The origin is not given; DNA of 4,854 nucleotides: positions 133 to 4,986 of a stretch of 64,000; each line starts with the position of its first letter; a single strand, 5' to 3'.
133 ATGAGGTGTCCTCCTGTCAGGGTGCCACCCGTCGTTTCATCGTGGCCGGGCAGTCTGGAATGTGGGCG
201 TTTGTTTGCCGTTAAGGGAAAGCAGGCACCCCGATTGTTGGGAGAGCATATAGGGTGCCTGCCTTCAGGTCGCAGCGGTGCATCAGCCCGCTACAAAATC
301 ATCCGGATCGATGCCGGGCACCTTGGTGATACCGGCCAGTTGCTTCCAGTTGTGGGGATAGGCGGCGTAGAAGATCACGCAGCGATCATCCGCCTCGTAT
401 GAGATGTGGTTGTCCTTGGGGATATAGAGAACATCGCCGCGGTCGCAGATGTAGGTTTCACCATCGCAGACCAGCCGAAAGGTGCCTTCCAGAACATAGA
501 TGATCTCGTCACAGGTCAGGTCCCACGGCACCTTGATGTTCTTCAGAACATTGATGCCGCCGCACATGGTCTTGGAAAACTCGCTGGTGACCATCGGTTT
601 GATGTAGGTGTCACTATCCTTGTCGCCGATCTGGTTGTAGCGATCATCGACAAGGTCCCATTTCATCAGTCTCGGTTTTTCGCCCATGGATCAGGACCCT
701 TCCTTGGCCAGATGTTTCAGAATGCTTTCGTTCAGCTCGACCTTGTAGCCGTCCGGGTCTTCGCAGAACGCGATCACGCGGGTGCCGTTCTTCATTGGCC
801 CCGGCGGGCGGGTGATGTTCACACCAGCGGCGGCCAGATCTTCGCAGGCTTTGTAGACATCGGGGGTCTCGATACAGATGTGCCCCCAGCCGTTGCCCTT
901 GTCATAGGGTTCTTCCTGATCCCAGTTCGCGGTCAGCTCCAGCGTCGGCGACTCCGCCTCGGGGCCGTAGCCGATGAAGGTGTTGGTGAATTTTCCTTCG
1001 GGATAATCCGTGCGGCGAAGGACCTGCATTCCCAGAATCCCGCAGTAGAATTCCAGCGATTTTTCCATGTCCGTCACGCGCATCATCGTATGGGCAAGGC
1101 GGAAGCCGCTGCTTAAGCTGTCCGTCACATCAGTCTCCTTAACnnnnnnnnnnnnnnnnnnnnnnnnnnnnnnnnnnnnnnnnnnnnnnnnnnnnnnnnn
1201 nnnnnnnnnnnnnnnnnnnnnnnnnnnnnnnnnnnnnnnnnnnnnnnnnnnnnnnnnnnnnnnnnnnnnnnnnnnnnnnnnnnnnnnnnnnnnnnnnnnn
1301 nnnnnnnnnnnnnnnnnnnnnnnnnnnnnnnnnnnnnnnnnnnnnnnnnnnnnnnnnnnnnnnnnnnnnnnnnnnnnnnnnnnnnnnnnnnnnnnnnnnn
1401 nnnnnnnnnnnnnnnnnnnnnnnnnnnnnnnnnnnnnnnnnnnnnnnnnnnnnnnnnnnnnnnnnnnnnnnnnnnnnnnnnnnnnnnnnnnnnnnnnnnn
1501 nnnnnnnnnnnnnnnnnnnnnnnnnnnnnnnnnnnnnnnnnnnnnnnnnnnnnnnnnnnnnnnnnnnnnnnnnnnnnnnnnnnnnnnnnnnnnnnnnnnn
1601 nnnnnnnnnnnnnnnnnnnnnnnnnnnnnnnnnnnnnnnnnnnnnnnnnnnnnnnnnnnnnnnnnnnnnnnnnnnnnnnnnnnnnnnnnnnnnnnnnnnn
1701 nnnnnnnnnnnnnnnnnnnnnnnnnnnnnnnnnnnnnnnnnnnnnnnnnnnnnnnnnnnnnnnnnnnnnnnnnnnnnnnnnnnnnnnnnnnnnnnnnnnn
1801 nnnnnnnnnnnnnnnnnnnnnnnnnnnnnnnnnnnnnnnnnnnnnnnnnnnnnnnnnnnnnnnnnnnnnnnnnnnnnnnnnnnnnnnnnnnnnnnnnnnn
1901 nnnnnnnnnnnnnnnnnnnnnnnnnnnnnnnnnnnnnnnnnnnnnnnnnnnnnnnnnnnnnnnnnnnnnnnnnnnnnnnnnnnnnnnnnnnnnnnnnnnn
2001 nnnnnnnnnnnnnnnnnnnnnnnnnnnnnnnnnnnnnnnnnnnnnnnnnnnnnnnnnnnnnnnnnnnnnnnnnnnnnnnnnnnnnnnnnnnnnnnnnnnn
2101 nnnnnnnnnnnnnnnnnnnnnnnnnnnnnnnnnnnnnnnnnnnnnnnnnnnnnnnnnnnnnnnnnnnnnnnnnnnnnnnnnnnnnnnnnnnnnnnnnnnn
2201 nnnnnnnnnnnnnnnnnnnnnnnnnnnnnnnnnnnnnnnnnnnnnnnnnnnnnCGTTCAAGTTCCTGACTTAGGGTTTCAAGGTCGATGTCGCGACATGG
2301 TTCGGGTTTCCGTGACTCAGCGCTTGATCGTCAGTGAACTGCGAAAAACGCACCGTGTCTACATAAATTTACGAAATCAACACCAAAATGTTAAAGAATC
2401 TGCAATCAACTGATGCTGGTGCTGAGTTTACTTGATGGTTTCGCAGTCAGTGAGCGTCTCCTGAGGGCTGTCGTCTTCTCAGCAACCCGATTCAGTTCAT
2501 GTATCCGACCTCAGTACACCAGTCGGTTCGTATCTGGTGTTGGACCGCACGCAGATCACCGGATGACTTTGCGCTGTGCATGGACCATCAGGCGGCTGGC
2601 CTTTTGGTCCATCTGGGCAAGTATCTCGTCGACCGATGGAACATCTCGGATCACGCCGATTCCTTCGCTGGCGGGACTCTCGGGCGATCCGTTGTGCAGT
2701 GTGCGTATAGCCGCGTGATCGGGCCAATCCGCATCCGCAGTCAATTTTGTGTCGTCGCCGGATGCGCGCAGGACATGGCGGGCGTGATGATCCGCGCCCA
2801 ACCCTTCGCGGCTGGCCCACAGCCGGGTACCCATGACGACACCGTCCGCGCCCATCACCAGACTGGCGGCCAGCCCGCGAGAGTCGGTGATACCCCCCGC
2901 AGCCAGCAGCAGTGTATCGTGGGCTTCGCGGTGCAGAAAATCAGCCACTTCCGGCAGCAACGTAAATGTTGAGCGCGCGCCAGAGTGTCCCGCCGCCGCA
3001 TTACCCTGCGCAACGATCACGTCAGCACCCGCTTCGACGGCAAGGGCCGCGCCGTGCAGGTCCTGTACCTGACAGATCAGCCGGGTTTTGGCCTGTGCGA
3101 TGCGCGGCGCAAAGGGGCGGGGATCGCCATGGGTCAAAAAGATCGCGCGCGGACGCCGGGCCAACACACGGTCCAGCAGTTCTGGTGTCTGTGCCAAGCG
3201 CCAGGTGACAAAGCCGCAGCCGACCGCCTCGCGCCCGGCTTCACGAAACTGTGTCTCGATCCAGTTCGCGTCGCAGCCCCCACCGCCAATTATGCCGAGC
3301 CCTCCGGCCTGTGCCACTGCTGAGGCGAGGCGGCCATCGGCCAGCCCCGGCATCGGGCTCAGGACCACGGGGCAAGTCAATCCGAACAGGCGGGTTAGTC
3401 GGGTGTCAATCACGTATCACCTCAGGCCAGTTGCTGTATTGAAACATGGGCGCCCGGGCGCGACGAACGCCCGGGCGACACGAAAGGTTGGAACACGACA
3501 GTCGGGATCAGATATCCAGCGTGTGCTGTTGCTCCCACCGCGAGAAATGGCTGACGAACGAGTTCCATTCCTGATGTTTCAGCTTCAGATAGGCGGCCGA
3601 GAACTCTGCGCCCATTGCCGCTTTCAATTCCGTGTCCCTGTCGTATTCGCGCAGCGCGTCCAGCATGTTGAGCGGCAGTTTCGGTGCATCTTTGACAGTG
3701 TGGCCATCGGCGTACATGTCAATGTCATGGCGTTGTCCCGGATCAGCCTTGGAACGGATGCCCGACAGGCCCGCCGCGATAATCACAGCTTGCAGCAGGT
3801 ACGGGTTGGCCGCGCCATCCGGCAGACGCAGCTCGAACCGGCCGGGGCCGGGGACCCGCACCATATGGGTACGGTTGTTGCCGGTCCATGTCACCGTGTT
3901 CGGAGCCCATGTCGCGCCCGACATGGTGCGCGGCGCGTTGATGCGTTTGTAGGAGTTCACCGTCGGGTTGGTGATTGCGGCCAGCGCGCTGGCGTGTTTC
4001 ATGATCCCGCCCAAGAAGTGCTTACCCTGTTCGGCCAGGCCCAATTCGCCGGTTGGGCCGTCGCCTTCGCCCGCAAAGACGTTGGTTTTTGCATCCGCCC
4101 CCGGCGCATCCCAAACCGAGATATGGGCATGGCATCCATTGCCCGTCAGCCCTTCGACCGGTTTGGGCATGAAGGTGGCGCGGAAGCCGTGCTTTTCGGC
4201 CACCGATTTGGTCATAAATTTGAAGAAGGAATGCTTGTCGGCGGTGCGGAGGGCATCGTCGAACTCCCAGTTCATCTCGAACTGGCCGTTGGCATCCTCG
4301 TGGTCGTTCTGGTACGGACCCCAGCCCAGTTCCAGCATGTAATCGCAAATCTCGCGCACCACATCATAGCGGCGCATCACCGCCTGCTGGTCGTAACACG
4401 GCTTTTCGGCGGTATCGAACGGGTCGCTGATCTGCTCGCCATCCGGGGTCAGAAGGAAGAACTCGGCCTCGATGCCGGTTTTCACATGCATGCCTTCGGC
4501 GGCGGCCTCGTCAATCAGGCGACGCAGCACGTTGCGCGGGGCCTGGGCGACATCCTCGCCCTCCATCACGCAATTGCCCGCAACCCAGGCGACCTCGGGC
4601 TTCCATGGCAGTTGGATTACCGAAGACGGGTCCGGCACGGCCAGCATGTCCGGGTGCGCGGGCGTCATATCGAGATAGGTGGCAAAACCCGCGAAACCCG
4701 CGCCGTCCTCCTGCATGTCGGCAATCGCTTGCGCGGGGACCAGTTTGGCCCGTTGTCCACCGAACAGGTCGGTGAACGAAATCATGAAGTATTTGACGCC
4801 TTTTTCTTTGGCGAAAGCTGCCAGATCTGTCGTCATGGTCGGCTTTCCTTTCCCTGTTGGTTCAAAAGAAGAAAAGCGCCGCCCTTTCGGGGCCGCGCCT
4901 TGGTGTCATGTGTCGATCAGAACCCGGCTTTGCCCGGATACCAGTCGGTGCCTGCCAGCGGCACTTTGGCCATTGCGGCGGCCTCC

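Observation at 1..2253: Candidate undescribed amine-catabolism module: Rieske oxygenase, glyoxalase I, EutQ-like cupin and GS-like ligase beside the methylamine genes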

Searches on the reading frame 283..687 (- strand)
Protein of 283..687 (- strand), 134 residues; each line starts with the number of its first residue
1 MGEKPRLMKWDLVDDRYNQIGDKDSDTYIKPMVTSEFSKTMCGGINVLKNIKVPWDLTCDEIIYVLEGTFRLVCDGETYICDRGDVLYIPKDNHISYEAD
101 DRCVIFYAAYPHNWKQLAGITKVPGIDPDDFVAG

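Call 7: search_protein_families(library=pfam, proteins=[window:283-687:-], max_evalue=0.01)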
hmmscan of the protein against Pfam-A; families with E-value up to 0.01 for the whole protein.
window:283-687:- (134 aa): 4 families
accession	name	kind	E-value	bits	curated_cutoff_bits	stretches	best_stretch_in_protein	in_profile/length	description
PF06249.18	EutQ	-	6.3e-20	71.9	21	1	22-115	58-151/152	Ethanolamine utilisation protein EutQ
PF07883.17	Cupin_2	-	2e-07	31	27.2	1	61-93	20-52/70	Cupin domain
PF02311.25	AraC_binding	-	1e-06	29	21.1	1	61-103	25-69/135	AraC-like ligand binding domain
PF05899.18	Cupin_3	-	4.6e-06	26.7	23.5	1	52-93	18-60/74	EutQ-like cupin domain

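Call 8: search_protein_families(library=ncbifam, proteins=[window:283-687:-], max_evalue=0.01)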
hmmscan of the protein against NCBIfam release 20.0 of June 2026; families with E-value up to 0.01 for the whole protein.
window:283-687:- (134 aa): 3 families
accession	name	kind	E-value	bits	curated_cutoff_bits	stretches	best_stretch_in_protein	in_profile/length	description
NF012001.0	PRK15457.1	equivalog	2.4e-16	60.1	193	1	32-116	148-232/233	ethanolamine utilization acetate kinase EutQ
TIGR03214.2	ura-cupin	equivalog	0.00023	20.7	200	1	12-119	22-130/249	(S)-ureidoglycine aminohydrolase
NF040771.1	AAH_UGLYAH2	exception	0.0035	16.6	350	1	56-122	82-148/267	bifunctional allantoicase/(S)-ureidoglycine aminohydrolase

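Call 39: search_solved_structures(query=window:283-687:-, max_evalue=0.01)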
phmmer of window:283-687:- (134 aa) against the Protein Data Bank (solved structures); distinct sequences matched with E-value up to 0.01: 6.
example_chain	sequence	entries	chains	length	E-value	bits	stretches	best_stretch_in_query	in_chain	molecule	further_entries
4axo_A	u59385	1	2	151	5.1e-13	52.5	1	20-115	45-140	ETHANOLAMINE UTILIZATION PROTEIN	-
2pyt_A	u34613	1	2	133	6.5e-13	52.1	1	30-116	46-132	Ethanolamine utilization protein eutQ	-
3lwc_A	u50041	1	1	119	3.4e-06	30.3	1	55-115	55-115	Uncharacterized protein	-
8hfb_A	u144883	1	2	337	1e-05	28.8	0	58-106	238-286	Quercetin 2,3-dioxygenase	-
1y3t_A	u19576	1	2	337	6.6e-05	26.1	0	61-100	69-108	Hypothetical protein yxaG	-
2h0v_A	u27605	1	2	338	6.7e-05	26.1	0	61-100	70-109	Quercetin 2,3-dioxygenase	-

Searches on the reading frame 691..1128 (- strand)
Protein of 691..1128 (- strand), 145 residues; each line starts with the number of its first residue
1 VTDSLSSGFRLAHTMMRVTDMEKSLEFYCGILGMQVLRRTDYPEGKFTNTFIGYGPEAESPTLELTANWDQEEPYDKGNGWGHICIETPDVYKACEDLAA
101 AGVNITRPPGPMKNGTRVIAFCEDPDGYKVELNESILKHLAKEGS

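Call 7: search_protein_families(library=pfam, proteins=[window:691-1128:-], max_evalue=0.01)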
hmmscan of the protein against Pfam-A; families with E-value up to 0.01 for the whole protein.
window:691-1128:- (145 aa): 5 families
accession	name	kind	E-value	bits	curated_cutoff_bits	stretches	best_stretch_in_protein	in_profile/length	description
PF00903.31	Glyoxalase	-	2.1e-29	102.8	20.6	1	10-132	1-121/121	Glyoxalase/Bleomycin resistance protein/Dioxygenase superfamily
PF13669.12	Glyoxalase_4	-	5.6e-12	46.4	27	1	13-118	2-107/109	Glyoxalase/Bleomycin resistance protein/Dioxygenase superfamily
PF12681.13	Glyoxalase_2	-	0.00014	22.2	30.1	1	14-136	4-117/118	Glyoxalase-like domain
PF18029.7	Glyoxalase_6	-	0.001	20.2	23.6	1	15-131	3-104/106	Glyoxalase-like domain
PF13468.12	Glyoxalase_3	-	0.0012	19.3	25.1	1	14-110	4-110/176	Glyoxalase-like domain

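Call 8: search_protein_families(library=ncbifam, proteins=[window:691-1128:-], max_evalue=0.01)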
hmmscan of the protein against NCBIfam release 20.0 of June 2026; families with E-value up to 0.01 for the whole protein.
window:691-1128:- (145 aa): 19 families
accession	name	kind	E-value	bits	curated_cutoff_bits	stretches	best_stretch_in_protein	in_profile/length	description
TIGR00068.2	glyox_I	equivalog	7.8e-44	149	120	1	10-133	1-138/143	lactoylglutathione lyase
NF007629.0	PRK10291.1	equivalog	8.7e-41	138.9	246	1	10-134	2-125/135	lactoylglutathione lyase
NF050074.1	glyox_I_GloA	exception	4e-28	98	165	1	11-132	2-119/121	lactoylglutathione lyase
TIGR03081.1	metmalonyl_epim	equivalog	2.1e-08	34.7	114.95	1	10-108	1-101/129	methylmalonyl-CoA epimerase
TIGR02295.1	HpaD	equivalog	3.3e-07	29.8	321.4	1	10-39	4-33/298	3,4-dihydroxyphenylacetate 2,3-dioxygenase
NF000125.1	498180014_fosA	hypoth_equivalog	3.5e-07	30.5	250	1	11-136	6-120/129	Fos family putative thiol transferase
NF050075.1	SMU1112c_YaeR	equivalog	4.2e-07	30.3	140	1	11-134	4-125/125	SMU1112c/YaeR family gloxylase I-like metalloprotein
TIGR03211.1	catechol_2_3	equivalog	3.5e-06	26.5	320.2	1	10-41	4-35/303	catechol 2,3-dioxygenase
TIGR03213.1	23dbph12diox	equivalog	0.00014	21.4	366.45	1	11-45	143-177/287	biphenyl-2,3-diol 1,2-dioxygenase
NF000496.2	Fos_GSH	equivalog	0.00032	20.8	180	1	11-133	5-115/136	fosfomycin resistance glutathione transferase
NF000074.1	299782349_fosC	exception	0.00037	20.6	250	1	11-41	5-35/132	FosC2 family fosfomycin resistance glutathione transferase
NF003152.0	PRK04101.1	equivalog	0.00057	20.2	171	0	12-40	6-34/139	metallothiol transferase FosB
TIGR03645.1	glyox_marine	hypoth_equivalog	0.00086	19.3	262.05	0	11-38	5-32/162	lactoylglutathione lyase family protein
NF000221.4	FosA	exception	0.0019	18.1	250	0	11-40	5-34/137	FosA family fosfomycin resistance glutathione transferase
TIGR01263.1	4HPPD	equivalog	0.0019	17.7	277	0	77-109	235-267/353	4-hydroxyphenylpyruvate dioxygenase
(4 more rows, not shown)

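Call 40: search_solved_structures(query=window:691-1128:-, max_evalue=1e-10, show_alignments=2)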
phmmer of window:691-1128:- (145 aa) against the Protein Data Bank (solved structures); distinct sequences matched with E-value up to 1e-10: 15.
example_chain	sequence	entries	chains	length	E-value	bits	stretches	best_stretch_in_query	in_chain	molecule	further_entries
6bnn_A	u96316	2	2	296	2.4e-62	212.2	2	9-133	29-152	Lactoylglutathione lyase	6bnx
5d7z_A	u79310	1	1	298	1.3e-61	209.8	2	9-133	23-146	Lactoylglutathione lyase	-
6bnz_A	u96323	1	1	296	4.5e-61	208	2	9-132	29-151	Lactoylglutathione lyase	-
1f9z_A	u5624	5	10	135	1.7e-39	138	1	10-134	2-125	GLYOXALASE I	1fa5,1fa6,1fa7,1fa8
4mtq_A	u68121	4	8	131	2.6e-38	134.1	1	10-133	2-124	Lactoylglutathione lyase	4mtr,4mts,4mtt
2c21_A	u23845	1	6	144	1.4e-24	89.6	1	9-138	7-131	TRYPANOTHIONE-DEPENDENT GLYOXALASE I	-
6l0u_A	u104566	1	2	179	2.7e-22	82.2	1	5-132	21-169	Lactoylglutathione lyase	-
4pv5_A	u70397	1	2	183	2.8e-22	82.1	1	5-132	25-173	Lactoylglutathione lyase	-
2za0_A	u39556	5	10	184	2.9e-22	82.1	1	5-132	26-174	Glyoxalase I | Lactoylglutathione lyase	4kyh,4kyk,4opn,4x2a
1fro_A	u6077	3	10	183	3.4e-22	81.8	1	5-132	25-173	LACTOYLGLUTATHIONE LYASE | PROTEIN (LACTOYLGLUTATHIONE LYASE)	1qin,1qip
7wsz_A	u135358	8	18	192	3.4e-22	81.8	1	5-132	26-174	Lactoylglutathione lyase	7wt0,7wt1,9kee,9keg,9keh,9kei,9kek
7wt2_A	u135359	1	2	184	3.4e-22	81.8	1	5-132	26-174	Lactoylglutathione lyase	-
3vw9_A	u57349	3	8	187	3.7e-22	81.7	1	5-132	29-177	Lactoylglutathione lyase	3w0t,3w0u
1bh5_A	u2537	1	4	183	7.7e-22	80.7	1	5-132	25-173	LACTOYLGLUTATHIONE LYASE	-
7vq6_A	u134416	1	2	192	1.4e-16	63.7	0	3-62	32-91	Lactoylglutathione lyase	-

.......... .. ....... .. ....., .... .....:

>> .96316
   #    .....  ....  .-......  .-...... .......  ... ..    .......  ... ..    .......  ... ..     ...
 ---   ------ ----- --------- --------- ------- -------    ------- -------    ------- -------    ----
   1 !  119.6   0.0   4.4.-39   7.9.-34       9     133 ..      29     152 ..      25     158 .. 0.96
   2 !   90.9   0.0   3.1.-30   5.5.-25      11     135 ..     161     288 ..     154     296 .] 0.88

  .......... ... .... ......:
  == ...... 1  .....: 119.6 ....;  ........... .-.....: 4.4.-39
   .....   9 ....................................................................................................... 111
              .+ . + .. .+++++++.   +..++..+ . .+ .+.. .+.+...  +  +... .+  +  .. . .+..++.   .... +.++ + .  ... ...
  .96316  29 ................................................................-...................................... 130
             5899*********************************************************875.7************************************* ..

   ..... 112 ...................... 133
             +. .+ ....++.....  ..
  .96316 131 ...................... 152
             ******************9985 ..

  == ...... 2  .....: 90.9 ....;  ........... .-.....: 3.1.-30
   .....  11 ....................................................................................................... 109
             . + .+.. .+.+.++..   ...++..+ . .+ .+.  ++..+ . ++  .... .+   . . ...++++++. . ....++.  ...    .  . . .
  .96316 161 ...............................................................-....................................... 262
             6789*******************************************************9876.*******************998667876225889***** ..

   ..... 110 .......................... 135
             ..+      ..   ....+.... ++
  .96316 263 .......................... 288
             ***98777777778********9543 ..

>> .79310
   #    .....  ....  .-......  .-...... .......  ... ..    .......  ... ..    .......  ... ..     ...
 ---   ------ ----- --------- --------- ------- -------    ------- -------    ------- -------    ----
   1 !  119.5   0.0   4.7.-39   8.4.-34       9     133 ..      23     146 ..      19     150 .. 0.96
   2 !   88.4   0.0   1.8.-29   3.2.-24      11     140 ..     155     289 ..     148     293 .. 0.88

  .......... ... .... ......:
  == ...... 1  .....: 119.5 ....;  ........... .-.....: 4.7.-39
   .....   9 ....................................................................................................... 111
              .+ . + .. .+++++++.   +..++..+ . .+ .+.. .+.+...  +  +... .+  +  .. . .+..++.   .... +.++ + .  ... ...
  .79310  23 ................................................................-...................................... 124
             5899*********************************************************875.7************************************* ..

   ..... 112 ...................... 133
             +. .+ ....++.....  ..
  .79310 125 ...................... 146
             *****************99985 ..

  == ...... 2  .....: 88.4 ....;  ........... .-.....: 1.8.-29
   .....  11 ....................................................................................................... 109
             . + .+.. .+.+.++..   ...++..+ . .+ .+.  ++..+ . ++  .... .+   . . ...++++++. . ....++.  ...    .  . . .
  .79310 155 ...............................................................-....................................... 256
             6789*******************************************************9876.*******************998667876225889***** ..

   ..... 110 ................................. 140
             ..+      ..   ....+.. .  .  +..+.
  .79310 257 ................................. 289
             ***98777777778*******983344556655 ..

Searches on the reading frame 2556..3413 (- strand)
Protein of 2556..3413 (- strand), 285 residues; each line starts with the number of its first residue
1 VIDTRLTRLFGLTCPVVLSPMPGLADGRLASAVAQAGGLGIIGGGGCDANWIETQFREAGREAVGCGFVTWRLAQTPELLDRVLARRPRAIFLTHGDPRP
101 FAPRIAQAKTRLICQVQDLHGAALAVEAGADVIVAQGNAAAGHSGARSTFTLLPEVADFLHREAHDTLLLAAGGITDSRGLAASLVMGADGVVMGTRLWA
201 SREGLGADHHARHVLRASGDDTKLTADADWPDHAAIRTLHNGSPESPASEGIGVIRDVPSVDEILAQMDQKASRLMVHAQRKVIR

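Call 7: search_protein_families(library=pfam, proteins=[window:2556-3413:-], max_evalue=0.01)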
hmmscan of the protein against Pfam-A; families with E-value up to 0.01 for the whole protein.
window:2556-3413:- (285 aa): 3 families
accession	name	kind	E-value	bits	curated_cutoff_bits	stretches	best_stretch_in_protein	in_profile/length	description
PF03060.21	NMO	-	4.4e-31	108.9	28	2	80-238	106-265/331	Nitronate monooxygenase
PF00478.31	IMPDH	-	1.4e-09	37.9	25.6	1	2-43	23-64/345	IMP dehydrogenase / GMP reductase domain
PF01070.24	FMN_dh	-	0.00068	19.2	24.9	1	116-216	226-322/350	FMN-dependent dehydrogenase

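Call 8: search_protein_families(library=ncbifam, proteins=[window:2556-3413:-], max_evalue=0.01)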
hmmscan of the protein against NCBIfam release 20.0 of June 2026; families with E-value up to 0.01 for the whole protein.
window:2556-3413:- (285 aa): 8 families
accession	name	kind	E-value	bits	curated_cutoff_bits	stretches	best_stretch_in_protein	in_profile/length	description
TIGR03151.1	enACPred_II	equivalog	3.4e-34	118.5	453.1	1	4-228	2-223/307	enoyl-[acyl-carrier-protein] reductase FabK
TIGR01302.1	IMP_dehydrog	equivalog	5.1e-09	35.5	481.5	1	2-42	23-63/450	IMP dehydrogenase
TIGR01304.1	IMP_DH_rel_2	equivalog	3.3e-05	23.3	342.1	0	169-210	257-298/365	GuaB3 family IMP dehydrogenase-related protein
NF008398.0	PRK11197.1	subfamily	0.00021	20.2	376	1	113-197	250-331/381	L-lactate dehydrogenase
NF005311.0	PRK06843.1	equivalog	0.0015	17.5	779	0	2-43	31-72/404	inosine 5-monophosphate dehydrogenase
NF005869.0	PRK07807.1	equivalog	0.0021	17.2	549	0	10-42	41-73/479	GuaB1 family IMP dehydrogenase-related protein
NF003198.0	PRK04169.1-2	subfamily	0.0035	16.5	247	0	153-199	185-230/249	geranylgeranylglyceryl/heptaprenylglyceryl phosphate synthase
NF033901.1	L_lactate_LldD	exception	0.0042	16.2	550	1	113-196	250-330/377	FMN-dependent L-lactate dehydrogenase LldD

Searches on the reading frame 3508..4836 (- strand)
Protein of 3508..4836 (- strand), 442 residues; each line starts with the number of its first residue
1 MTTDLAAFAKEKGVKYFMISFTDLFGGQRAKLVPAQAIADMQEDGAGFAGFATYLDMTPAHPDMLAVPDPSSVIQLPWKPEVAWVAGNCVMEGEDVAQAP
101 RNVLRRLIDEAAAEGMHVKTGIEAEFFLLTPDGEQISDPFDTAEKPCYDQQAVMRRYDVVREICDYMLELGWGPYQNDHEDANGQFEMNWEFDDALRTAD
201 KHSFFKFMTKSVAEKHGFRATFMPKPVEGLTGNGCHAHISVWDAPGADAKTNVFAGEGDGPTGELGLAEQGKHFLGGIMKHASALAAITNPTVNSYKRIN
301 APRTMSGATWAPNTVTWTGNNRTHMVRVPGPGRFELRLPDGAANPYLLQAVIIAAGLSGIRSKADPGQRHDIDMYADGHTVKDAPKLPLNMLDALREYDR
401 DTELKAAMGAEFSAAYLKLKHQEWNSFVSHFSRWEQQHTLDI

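Call 7: search_protein_families(library=pfam, proteins=[window:3508-4836:-], max_evalue=0.01)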
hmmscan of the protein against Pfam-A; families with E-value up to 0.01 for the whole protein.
window:3508-4836:- (442 aa): 2 families
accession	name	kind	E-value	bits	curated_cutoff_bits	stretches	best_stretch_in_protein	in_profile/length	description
PF00120.29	Gln-synt_C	-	1.9e-88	297.3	24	1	99-437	3-342/344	Glutamine synthetase, catalytic domain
PF03951.24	Gln-synt_N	-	4.9e-06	26.5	33.4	1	14-86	2-76/82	Glutamine synthetase, beta-Grasp domain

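Call 8: search_protein_families(library=ncbifam, proteins=[window:3508-4836:-], max_evalue=0.01)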
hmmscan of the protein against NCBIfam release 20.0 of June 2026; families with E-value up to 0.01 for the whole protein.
window:3508-4836:- (442 aa): 5 families
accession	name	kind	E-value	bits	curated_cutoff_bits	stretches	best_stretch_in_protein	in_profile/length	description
TIGR03105.1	gln_synth_III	equivalog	1.1e-197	656.9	469.6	1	6-441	2-435/435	type III glutamate--ammonia ligase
TIGR00653.1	GlnA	equivalog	8.7e-87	291.7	429.15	1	6-440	4-461/462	type I glutamate--ammonia ligase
NF045547.1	GGputSyn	equivalog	3.3e-71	240.3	650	1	10-435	10-438/438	gamma-glutamylputrescine synthetase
NF007006.0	PRK09469.1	equivalog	3.2e-47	161.2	845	2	155-425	188-452/469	glutamate--ammonia ligase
NF041605.1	gln_syn_GlnII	equivalog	0.00026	20.3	500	1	158-241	148-232/333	glutamine synthetase GlnII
